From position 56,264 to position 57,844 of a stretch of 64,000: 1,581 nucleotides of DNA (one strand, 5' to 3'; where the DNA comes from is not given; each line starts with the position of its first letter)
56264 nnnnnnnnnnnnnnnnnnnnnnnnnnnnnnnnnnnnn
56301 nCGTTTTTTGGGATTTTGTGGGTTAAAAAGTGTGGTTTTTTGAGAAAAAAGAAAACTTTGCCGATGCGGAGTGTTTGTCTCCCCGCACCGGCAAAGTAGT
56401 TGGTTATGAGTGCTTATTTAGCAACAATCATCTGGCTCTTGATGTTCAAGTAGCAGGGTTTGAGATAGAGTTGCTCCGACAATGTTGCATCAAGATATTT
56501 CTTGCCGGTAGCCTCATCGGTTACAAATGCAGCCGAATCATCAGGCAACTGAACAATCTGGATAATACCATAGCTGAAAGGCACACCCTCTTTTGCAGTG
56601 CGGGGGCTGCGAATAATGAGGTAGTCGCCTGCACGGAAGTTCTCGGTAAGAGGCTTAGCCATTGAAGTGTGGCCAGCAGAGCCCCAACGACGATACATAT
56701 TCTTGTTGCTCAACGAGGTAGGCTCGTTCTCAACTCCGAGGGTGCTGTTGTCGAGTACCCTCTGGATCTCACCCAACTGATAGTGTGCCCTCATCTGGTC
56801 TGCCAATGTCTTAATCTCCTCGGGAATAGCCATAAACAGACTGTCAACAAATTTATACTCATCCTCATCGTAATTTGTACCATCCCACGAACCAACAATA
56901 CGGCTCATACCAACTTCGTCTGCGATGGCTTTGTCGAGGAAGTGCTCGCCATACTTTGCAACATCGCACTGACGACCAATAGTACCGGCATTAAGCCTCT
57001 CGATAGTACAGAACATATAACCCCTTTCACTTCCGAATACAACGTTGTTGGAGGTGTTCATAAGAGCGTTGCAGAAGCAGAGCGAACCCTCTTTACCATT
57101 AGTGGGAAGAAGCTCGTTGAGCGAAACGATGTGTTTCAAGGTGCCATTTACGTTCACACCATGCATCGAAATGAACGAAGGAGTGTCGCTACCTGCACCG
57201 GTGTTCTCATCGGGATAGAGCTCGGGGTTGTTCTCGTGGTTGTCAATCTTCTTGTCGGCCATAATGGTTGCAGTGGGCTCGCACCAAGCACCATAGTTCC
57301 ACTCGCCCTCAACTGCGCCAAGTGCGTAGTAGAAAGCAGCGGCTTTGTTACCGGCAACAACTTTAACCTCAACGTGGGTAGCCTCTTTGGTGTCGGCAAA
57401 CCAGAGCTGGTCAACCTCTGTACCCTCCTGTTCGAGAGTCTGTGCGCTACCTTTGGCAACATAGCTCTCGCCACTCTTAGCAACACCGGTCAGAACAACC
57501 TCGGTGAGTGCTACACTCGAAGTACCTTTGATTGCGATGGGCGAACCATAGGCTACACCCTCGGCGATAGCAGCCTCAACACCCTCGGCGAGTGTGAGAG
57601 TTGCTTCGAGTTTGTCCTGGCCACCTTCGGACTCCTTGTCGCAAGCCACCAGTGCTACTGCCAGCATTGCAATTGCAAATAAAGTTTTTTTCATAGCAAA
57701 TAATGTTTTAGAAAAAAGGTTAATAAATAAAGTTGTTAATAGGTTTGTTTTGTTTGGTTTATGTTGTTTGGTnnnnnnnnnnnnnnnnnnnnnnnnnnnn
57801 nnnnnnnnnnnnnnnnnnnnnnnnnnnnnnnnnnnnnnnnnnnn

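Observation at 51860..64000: PUL-2 pairs two GH89 enzymes with two secreted EEP phosphoesterases: candidate teichoic-acid or phosphoglycan utilisation locus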

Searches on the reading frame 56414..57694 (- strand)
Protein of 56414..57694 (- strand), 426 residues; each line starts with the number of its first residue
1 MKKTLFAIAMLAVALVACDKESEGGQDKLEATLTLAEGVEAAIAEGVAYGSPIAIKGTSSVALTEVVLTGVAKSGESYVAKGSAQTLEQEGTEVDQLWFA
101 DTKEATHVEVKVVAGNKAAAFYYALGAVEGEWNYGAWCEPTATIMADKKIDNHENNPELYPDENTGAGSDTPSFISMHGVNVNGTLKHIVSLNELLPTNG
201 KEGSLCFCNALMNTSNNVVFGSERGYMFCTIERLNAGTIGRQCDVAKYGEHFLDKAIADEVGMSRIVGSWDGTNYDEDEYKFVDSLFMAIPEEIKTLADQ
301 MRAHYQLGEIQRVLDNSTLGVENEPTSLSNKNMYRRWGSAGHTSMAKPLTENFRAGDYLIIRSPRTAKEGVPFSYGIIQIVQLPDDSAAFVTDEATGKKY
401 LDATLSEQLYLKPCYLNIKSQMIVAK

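Call 3: search_protein_families(library=pfam, proteins=[window:56414-57694:-], max_evalue=0.01)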
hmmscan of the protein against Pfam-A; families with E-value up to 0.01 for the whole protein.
window:56414-57694:- (426 aa): 0 families

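Call 13: search_solved_structures(query=window:56414-57694:-, max_evalue=1)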
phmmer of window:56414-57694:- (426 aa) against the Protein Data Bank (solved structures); distinct sequences matched with E-value up to 1: 2.
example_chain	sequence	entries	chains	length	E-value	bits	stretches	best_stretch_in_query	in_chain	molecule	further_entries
5cwo_A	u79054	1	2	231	0.00032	23.1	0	12-62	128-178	Designed helical repeat protein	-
8fbi_A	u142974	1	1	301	0.011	18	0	12-61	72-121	KWOCA_39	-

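Call 15: search_protein_families(library=ncbifam, proteins=[window:56414-57694:-], max_evalue=0.01)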
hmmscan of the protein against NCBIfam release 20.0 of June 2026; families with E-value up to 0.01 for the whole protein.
window:56414-57694:- (426 aa): 0 families

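Call 21: find_homologous_proteins(query=window:56414-57694:-, max_evalue=0.001)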
Query window:56414-57694:- (426 aa): 1092 proteins with E <= 0.001 among 8000 candidates; the best 120 are listed.
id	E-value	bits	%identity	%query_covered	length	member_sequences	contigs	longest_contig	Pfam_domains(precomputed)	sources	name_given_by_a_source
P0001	5.1e-279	943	100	98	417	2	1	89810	-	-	-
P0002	3.8e-222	756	79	100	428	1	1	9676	-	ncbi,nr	ncbi:MAG: hypothetical protein IKA28_06970 [Tidjanibacter sp.]|nr:hypothetical protein [Tidjanibacte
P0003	4.9e-222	755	79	100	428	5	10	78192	-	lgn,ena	-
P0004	1.0e-221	754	79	100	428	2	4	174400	-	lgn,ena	-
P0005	1.3e-218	744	80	97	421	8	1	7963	-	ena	-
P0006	2.9e-215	733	78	100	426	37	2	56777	-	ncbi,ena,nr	ncbi:MAG: hypothetical protein J6K78_07070 [Tidjanibacter sp.]|nr:hypothetical protein [Tidjanibacte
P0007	8.1e-213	725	77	100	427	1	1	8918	-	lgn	-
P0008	1.1e-209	715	78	97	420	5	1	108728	-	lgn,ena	-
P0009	1.6e-209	714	77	97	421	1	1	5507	-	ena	-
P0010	7.1e-205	699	77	98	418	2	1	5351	-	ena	-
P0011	1.9e-204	697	73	100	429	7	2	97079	-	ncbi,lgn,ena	-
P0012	1.6e-203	694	75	98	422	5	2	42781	-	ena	-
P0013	2.0e-200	684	72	100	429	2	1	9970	-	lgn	-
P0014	2.3e-195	668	73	100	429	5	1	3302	-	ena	-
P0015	1.0e-194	665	73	98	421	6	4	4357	-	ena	-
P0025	5.4e-112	393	46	100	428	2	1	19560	-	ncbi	ncbi:MAG: hypothetical protein ACI395_01560 [Candidatus Cryptobacteroides sp.]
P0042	2.3e-107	378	45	95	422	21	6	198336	-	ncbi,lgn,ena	-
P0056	1.5e-105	372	45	99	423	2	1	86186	-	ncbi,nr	ncbi:MAG: hypothetical protein NC115_07655 [Bacteroidales bacterium]|nr:hypothetical protein [Bacter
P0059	3.3e-105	371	46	99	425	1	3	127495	-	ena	-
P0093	1.1e-103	366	46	99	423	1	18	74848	-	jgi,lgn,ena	-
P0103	3.8e-103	364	45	99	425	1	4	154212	-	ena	-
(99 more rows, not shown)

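Call 22: find_encoding_contigs(protein=P0042, flank=10000, max_places=3)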
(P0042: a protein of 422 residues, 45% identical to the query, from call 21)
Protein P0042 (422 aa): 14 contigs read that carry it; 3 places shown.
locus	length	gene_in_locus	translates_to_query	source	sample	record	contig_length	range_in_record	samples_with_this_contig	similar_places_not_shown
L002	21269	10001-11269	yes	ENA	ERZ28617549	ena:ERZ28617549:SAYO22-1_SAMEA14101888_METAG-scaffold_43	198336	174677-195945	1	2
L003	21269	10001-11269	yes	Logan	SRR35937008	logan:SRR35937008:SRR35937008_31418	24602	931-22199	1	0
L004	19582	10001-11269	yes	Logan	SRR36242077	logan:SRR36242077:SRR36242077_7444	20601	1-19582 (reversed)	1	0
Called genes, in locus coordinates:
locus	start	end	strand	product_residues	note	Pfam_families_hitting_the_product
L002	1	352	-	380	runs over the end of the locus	PF13439:Glyco_transf_4, PF13579:Glyco_trans_4_4, PF00534:Glycos_transf_1, PF13692:Glyco_trans_1_4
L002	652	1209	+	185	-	PF04542:Sigma70_r2, PF13384:HTH_23 (faint), PF08281:Sigma70_r4_2, PF04545:Sigma70_r4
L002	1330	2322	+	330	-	PF04773:FecR, PF16344:FecR_C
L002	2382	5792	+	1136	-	PF13620:CarboxypepD_reg, PF13715:CarbopepD_reg_2, PF07715:Plug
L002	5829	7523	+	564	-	PF12771:SusD-like_2 (weak), PF14322:SusD-like_3, PF07980:SusD_RagB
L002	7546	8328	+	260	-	PF03372:Exo_endo_phos, PF23226:Exo_endo_phos_PGAP2IP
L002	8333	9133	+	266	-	-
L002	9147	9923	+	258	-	PF03372:Exo_endo_phos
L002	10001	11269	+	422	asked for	-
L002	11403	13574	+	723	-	PF12971:NAGLU_N, PF05089:NAGLU, PF12972:NAGLU_C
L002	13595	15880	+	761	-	PF12971:NAGLU_N, PF05089:NAGLU, PF12972:NAGLU_C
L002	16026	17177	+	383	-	PF02595:Gly_kinase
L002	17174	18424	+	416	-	PF02447:GntP_permease, PF03600:CitMHS, PF13726:Na_H_antiport_2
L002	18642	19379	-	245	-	PF01643:Acyl-ACP_TE, PF20791:Acyl-ACP_TE_C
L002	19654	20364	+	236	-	PF11188:DUF2975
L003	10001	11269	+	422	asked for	-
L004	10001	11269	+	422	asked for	-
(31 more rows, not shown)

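Call 23: find_encoding_contigs(protein=P0056, flank=10000, max_places=2)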
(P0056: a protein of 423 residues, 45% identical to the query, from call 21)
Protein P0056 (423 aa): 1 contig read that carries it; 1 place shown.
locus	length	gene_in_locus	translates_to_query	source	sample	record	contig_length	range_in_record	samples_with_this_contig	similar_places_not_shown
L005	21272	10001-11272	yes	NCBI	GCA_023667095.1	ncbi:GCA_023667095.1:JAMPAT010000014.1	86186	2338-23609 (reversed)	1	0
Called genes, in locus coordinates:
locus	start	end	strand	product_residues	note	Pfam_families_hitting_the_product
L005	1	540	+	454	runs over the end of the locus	PF13173:AAA_14, PF13635:DUF4143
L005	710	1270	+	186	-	PF07638:Sigma70_ECF (faint), PF04542:Sigma70_r2, PF08281:Sigma70_r4_2, PF13384:HTH_23 (weak), PF00196:GerE (weak)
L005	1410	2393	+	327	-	PF04773:FecR, PF16344:FecR_C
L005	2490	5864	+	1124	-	PF07660:STN, PF13620:CarboxypepD_reg, PF13715:CarbopepD_reg_2, PF07715:Plug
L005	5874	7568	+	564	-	PF14322:SusD-like_3, PF12771:SusD-like_2 (faint), PF07980:SusD_RagB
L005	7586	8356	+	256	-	PF23226:Exo_endo_phos_PGAP2IP (weak), PF03372:Exo_endo_phos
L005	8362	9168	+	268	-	-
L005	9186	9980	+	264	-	PF23226:Exo_endo_phos_PGAP2IP (weak), PF03372:Exo_endo_phos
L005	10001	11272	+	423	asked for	-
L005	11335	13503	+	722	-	PF12971:NAGLU_N, PF05089:NAGLU, PF12972:NAGLU_C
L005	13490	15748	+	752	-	PF12971:NAGLU_N, PF05089:NAGLU, PF12972:NAGLU_C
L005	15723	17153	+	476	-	PF00884:Sulfatase, PF01663:Phosphodiest (weak), PF02995:DUF229 (weak), PF16347:SGSH_C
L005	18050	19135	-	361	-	PF00817:IMS, PF11798:IMS_HHH, PF21999:IMS_HHH_1 (weak), PF11799:IMS_C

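Call 24: find_encoding_contigs(protein=P0025, flank=10000, max_places=2)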
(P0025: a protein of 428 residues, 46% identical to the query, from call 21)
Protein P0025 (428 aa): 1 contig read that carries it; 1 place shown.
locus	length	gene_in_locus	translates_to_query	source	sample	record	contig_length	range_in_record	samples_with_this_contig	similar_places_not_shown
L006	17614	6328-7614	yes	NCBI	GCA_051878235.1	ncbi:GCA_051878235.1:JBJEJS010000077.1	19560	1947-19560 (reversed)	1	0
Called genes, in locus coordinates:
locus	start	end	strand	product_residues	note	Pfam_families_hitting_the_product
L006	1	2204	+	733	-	?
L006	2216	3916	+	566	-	PF14322:SusD-like_3, PF12771:SusD-like_2 (weak), PF07980:SusD_RagB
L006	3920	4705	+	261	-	PF03372:Exo_endo_phos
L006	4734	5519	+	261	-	-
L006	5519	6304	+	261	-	PF03372:Exo_endo_phos, PF23226:Exo_endo_phos_PGAP2IP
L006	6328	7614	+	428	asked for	-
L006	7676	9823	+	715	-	PF12971:NAGLU_N, PF05089:NAGLU, PF12972:NAGLU_C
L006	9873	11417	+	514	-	PF00884:Sulfatase, PF01663:Phosphodiest (faint), PF16347:SGSH_C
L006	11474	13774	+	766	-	PF12971:NAGLU_N, PF05089:NAGLU, PF12972:NAGLU_C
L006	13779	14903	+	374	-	PF02595:Gly_kinase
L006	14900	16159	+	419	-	PF02447:GntP_permease, PF13726:Na_H_antiport_2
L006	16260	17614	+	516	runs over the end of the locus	PF00884:Sulfatase, PF01663:Phosphodiest (faint)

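Call 29: find_related_loci(query=window:56414-57694:-, collection=genome_contigs, flank=10000)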
Query window:56414-57694:- (426 aa) in genome_contigs; peptide patterns used: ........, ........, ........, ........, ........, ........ (x = any residue, [..] = any of these).
430 stretches matched a pattern; 7 encode a relative of the query (tblastn E <= 1e-3); 7 distinct loci.
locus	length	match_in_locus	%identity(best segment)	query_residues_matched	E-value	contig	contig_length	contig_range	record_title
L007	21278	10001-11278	80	1-424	0e+0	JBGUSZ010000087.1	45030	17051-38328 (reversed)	MAG: Tidjanibacter sp. isolate fecal_MAG_81 fecal_MAG_81_contig_0087, whole genome shotgun sequence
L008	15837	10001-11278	78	1-426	0e+0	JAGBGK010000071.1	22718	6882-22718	MAG: Tidjanibacter sp. isolate RGIG9095 Water_deer_Rectum.Co__c1204545, whole genome shotgun sequence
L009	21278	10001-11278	78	1-426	0e+0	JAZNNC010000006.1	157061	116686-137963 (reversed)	MAG: Tidjanibacter sp. isolate T1900044659_TS20190125.MAGScoT_cleanbin_000009 SGB_1498_k141_2180944, whole genome shotgu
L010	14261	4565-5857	75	1-426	0e+0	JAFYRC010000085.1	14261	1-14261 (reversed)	MAG: Tidjanibacter sp. isolate RGIG7345 Water_buffalos_Cecum-5__c356639, whole genome shotgun sequence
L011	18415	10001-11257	71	1-424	0e+0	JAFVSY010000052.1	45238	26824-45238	MAG: Tidjanibacter sp. isolate RGIG5366 Sheep_Colon-3__c420539, whole genome shotgun sequence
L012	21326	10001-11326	56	1-426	2e-154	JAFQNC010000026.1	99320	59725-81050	MAG: Tidjanibacter sp. isolate RGIG1970 Goat_Cecum.Co__c2244296, whole genome shotgun sequence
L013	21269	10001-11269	49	1-425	2e-118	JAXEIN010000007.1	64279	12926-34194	MAG: Tidjanibacter sp. isolate SUG3457 k141_2886774, whole genome shotgun sequence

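Call 50: search_solved_structures(query=L006:9873-11417:+, max_evalue=1e-20)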
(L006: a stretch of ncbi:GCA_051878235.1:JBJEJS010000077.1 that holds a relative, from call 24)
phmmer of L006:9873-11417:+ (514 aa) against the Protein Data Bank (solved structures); distinct sequences matched with E-value up to 1e-20: 43.
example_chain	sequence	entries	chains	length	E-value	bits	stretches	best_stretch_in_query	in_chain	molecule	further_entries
7oz8_AAA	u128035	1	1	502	3.1e-170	570.6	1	21-509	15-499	Choline-sulfatase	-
9koq_A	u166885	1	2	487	2.2e-77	264.1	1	32-502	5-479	Sulfatase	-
9ihk_D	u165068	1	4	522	2.8e-45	158.2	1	21-483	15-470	Sulfatase_S1_30A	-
6hhm_A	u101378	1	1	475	3.2e-40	141.5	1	32-445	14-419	Arylsulfatase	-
4upi_A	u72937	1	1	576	1.7e-39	139.1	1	150-477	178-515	SULFATASE FAMILY PROTEIN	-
6hr5_A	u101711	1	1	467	6.1e-39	137.3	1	195-480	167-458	Alpha-L-rhamnosidase/sulfatase (GH78)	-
6fny_A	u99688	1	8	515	6.6e-38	133.8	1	32-461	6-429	Choline-sulfatase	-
7pth_A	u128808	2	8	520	7.4e-38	133.7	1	33-461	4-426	Choline sulfatase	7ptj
6g5z_A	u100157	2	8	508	4e-37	131.3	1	35-461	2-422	Choline-sulfatase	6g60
5g2v_A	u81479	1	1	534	4.4e-36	127.8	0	289-482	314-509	N-ACETYLGLUCOSAMINE-6-SULFATASE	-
2qzu_A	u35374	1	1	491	8.2e-36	126.9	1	32-394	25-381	Putative sulfatase yidJ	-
7p24_AAA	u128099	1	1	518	1.6e-35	126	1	289-478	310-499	Mucin-desulfating sulfatase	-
4uph_A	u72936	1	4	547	1.1e-33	120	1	29-409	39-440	SULFATASE (SULFURIC ESTER HYDROLASE) PROTEIN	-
3ed4_A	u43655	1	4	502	1.2e-32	116.4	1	31-464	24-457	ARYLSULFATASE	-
2vqr_A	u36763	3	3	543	3.9e-32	114.8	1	29-473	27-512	PUTATIVE SULFATASE | Multifunctional alkaline phosphatase superfamily protein pRL90232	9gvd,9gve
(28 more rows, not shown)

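Call 51: search_solved_structures(query=L005:15723-17153:+, max_evalue=1e-20)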
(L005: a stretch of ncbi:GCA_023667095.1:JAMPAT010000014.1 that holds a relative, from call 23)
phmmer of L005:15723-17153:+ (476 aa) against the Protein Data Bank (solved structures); distinct sequences matched with E-value up to 1e-20: 47.
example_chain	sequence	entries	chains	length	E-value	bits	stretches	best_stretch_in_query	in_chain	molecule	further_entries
7oz8_AAA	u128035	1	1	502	3e-163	547.3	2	196-475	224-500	Choline-sulfatase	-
9koq_A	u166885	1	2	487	1.8e-63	218.2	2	196-460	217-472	Sulfatase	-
7pth_A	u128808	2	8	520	5.7e-43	150.6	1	197-430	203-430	Choline sulfatase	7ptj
6fny_A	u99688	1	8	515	5.9e-43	150.6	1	197-430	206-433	Choline-sulfatase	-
6g5z_A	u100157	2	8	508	2.4e-42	148.5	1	197-430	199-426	Choline-sulfatase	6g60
9ihk_D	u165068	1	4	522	9.5e-38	133.4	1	247-447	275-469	Sulfatase_S1_30A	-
5g2v_A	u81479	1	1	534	3.6e-37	131.5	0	253-441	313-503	N-ACETYLGLUCOSAMINE-6-SULFATASE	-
2qzu_A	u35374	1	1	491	5.2e-37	130.9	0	243-427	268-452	Putative sulfatase yidJ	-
7p24_AAA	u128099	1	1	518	9.7e-37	130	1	250-451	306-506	Mucin-desulfating sulfatase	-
4upk_A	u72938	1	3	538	4.4e-36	127.9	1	113-379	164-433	PHOSPHONATE MONOESTER HYDROLASE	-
6hhm_A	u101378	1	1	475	6.9e-35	123.9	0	197-407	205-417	Arylsulfatase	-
6pt6_B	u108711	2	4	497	7.8e-35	123.8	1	197-446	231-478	exo-2S-iota carrageenan S1 sulfatase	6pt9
6ptk_A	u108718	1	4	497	2.1e-34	122.3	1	197-446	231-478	exo-2S-iota carrageenan S1 sulfatase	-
6pt4_B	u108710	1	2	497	3.4e-34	121.6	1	197-446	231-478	exo-2S-iota carrageenan S1 sulfatase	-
6hr5_A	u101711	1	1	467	6.6e-33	117.4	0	250-439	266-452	Alpha-L-rhamnosidase/sulfatase (GH78)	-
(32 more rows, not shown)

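Call 56: find_encoding_contigs(protein=P0103, flank=10000, max_places=1)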
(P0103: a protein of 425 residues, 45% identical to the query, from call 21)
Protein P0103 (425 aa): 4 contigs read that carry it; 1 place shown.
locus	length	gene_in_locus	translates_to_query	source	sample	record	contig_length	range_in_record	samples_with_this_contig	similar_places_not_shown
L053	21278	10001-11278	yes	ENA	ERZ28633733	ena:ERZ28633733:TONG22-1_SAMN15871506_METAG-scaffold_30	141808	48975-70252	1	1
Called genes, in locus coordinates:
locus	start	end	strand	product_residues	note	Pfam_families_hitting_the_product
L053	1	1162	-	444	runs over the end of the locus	PF01554:MatE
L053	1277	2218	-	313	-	PF01509:TruB_N, PF16198:TruB_C_2 (weak)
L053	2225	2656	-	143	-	PF02502:LacAB_rpiB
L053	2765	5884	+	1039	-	PF13620:CarboxypepD_reg, PF13715:CarbopepD_reg_2, PF07715:Plug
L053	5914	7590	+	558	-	PF14322:SusD-like_3, PF12771:SusD-like_2 (weak), PF07980:SusD_RagB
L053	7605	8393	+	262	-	PF03372:Exo_endo_phos, PF23226:Exo_endo_phos_PGAP2IP (weak)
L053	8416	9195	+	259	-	-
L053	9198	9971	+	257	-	PF23226:Exo_endo_phos_PGAP2IP (weak), PF03372:Exo_endo_phos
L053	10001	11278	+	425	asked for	-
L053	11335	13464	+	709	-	PF12971:NAGLU_N, PF05089:NAGLU, PF12972:NAGLU_C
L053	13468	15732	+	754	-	PF12971:NAGLU_N, PF05089:NAGLU, PF12972:NAGLU_C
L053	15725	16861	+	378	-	PF02595:Gly_kinase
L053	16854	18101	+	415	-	PF02447:GntP_permease, PF13726:Na_H_antiport_2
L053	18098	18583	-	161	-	-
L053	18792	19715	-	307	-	PF23023:Anti-Pycsar_Apyc1, PF00753:Lactamase_B, PF12706:Lactamase_B_2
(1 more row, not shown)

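Call 57: find_encoding_contigs(protein=P0059, flank=10000, max_places=1)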
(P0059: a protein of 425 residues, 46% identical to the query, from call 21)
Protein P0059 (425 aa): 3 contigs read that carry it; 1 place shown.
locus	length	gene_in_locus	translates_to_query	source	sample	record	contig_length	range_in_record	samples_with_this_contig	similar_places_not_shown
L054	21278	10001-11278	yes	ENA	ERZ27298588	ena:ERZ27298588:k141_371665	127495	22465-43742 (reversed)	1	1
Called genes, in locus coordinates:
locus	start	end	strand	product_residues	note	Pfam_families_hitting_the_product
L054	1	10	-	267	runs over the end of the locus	PF01509:TruB_N, PF16198:TruB_C_2 (weak)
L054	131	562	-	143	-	PF02502:LacAB_rpiB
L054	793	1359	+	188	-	PF07638:Sigma70_ECF, PF04542:Sigma70_r2, PF08281:Sigma70_r4_2, PF04545:Sigma70_r4, PF00196:GerE (weak)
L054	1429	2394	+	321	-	PF04773:FecR, PF16344:FecR_C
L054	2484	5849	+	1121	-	PF07660:STN (faint), PF13620:CarboxypepD_reg, PF13715:CarbopepD_reg_2, PF07715:Plug, PF00593:TonB_dep_Rec_b-barrel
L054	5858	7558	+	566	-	PF14322:SusD-like_3, PF12771:SusD-like_2 (weak), PF07980:SusD_RagB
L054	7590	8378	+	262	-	PF03372:Exo_endo_phos, PF23226:Exo_endo_phos_PGAP2IP (weak)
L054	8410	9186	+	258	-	-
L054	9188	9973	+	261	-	PF03372:Exo_endo_phos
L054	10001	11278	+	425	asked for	-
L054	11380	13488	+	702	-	PF12971:NAGLU_N, PF05089:NAGLU, PF12972:NAGLU_C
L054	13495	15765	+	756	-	PF12971:NAGLU_N, PF05089:NAGLU, PF12972:NAGLU_C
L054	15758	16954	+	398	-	PF02595:Gly_kinase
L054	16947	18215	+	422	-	PF02447:GntP_permease, PF13726:Na_H_antiport_2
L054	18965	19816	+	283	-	PF01634:HisG, PF08029:HisG_C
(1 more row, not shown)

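Call 58: find_encoding_contigs(protein=P0093, flank=10000, max_places=1)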
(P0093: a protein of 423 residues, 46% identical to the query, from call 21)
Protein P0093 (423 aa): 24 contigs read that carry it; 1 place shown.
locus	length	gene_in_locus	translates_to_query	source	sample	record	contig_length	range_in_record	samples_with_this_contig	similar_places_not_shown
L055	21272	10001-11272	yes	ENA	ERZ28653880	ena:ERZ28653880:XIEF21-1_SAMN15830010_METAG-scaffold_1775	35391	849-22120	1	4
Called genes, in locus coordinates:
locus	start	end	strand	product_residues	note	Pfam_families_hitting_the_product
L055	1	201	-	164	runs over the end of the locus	PF02502:LacAB_rpiB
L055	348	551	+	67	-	PF20482:DUF6722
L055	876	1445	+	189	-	PF07638:Sigma70_ECF (weak), PF04542:Sigma70_r2, PF08281:Sigma70_r4_2, PF04545:Sigma70_r4 (faint), PF00196:GerE (weak)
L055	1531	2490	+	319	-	PF04773:FecR, PF16344:FecR_C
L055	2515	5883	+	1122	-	PF07660:STN (faint), PF13620:CarboxypepD_reg, PF13715:CarbopepD_reg_2, PF07715:Plug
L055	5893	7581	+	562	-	PF14322:SusD-like_3, PF07980:SusD_RagB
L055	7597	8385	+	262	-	PF03372:Exo_endo_phos, PF23226:Exo_endo_phos_PGAP2IP (weak)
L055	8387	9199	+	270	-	-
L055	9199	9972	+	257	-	PF03372:Exo_endo_phos, PF23226:Exo_endo_phos_PGAP2IP (weak)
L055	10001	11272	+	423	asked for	-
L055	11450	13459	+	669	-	PF12971:NAGLU_N, PF05089:NAGLU, PF12972:NAGLU_C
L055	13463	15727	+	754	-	PF12971:NAGLU_N, PF05089:NAGLU, PF12972:NAGLU_C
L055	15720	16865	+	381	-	PF02595:Gly_kinase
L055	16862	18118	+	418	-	PF02447:GntP_permease, PF13726:Na_H_antiport_2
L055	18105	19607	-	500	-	PF00749:tRNA-synt_1c, PF19269:Anticodon_2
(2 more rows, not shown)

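Call 72: predict_structure(alignment_id=A1)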
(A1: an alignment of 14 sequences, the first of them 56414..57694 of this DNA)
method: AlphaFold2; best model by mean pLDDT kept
length: 426 residues; sequences in the alignment: 14
mean_pLDDT: 77.1   pTM: 0.77
mean pLDDT of the five models: 77.1, 77.0, 75.2, 74.5, 74.2
residues with pLDDT >= 90: 129; 70-90: 183; 50-70: 65; < 50: 49
segments of 3 or more residues with pLDDT < 50: 1-25, 155-159, 236-238, 317-330
pLDDT, mean of each block of 10 residues (from residue 1): 29 31 54 92 88 92 94 92 88 91 94 92 93 89 86 50 63 90 89 85 84 64 74 60 63 78 79 78 89 91 88 58 37 69 62 86 67 82 88 82 85 94 71
secondary structure, 60 per line:
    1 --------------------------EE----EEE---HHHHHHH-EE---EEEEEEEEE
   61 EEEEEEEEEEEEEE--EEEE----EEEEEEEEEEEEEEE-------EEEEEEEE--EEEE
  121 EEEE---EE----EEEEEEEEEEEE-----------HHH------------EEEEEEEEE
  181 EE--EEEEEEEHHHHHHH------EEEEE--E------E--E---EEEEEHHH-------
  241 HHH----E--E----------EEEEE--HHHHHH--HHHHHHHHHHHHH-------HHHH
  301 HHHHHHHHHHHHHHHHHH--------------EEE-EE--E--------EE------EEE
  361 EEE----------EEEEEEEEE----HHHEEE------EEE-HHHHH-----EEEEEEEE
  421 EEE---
elements in order: E33-35 H39-45 E52-74 E77-80 E85-99 E107-114 E117-124 E134-145 E172-182 E185-191 H192-198 E205-209 E226-230 E262-266 H269-274 H277-289 H297-318 E333-335 E358-363 E374-382 E390-392 E399-401 H403-407 E413-423

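Call 76: fold_search(model_id=the predicted structure, library=pdb)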
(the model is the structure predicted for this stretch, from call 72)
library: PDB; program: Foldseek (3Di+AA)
matches with E <= 10: 1283; with E <= 0.001: 0
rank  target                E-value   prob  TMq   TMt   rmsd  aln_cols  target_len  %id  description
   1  8cka_A                6.6e-03  0.21  0.14  0.12  24.2       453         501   11  Deinococcus radidurans HPI S-layer (released 2023-04-19)
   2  9fx3_A                6.7e-02  0.10  0.17  0.07  27.6       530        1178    8  Structure of active human CD109 (released 2025-03-19)
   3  8cml_E                7.5e-02  0.33  0.17  0.12  16.0       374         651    8  Cryo-EM structure of complement C5 in complex with nanobodies UNbC5-1 and UNbC5-2 (released 2023-09-27)
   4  9wbd_A                1.2e-01  0.35  0.17  0.32  17.8       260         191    8  Crystal structure of HLA-B*07:02 in complex with SPR epitope and Q04 TCR (released 2025-11-19)
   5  8b0f_A                1.5e-01  0.08  0.16  0.07  29.4       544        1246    8  CryoEM structure of C5b8-CD59 (released 2023-02-22)
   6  9fx2                  1.5e-01  0.05  0.15  0.06  25.9       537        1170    7  Structure of methylamine activated CD109 (released 2025-03-19)
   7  8sm2_C                1.6e-01  0.47  0.16  0.30  13.7       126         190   10  Crystal Structure of the macaque FcalphaRI bound to macaque IgA Fc. (released 2024-05-08)
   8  1kxq_E                1.7e-01  0.66  0.16  0.44   6.1       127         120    9  Camelid VHH Domain in Complex with Porcine Pancreatic alpha-Amylase (released 2002-06-19)
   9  5hcc_B                1.8e-01  0.18  0.17  0.12  21.1       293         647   10  Ternary complex of human Complement C5 with Ornithodoros moubata OmCI and Dermacentor andersoni RaCI3. (released 2016-03-30)
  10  6md5                  1.9e-01  0.38  0.16  0.23  14.8       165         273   13  Crystal structure of zebrafish Vps26A (released 2018-09-26)
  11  9n7k_L                1.9e-01  0.25  0.16  0.28  18.8       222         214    8  Crystal structure of human anti-Pfs48/45 transmission-blocking antibody RUPA-71 (released 2025-10-15)
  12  8z8l_A                2.1e-01  0.82  0.17  0.50   4.6       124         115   14  structure of IL-4Ra in complex with an nanobody 4E9 (released 2025-04-30)
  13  2nnc_A                2.3e-01  0.82  0.15  0.45   6.4       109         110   15  Structure of the sulfur carrier protein SoxY from Chlorobium limicola f thiosulfatophilum (released 2007-03-13)
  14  9mif_H                2.3e-01  0.14  0.15  0.26  19.7       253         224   11  Crystal structure of the VRC01-class antibody 9C09, derived from GT1.1 vaccination, in complex with eOD-GT8 (released 2025-05-28)
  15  2ice_A                2.4e-01  0.06  0.16  0.11  24.1       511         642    8  CRIg bound to C3c (released 2006-11-07)
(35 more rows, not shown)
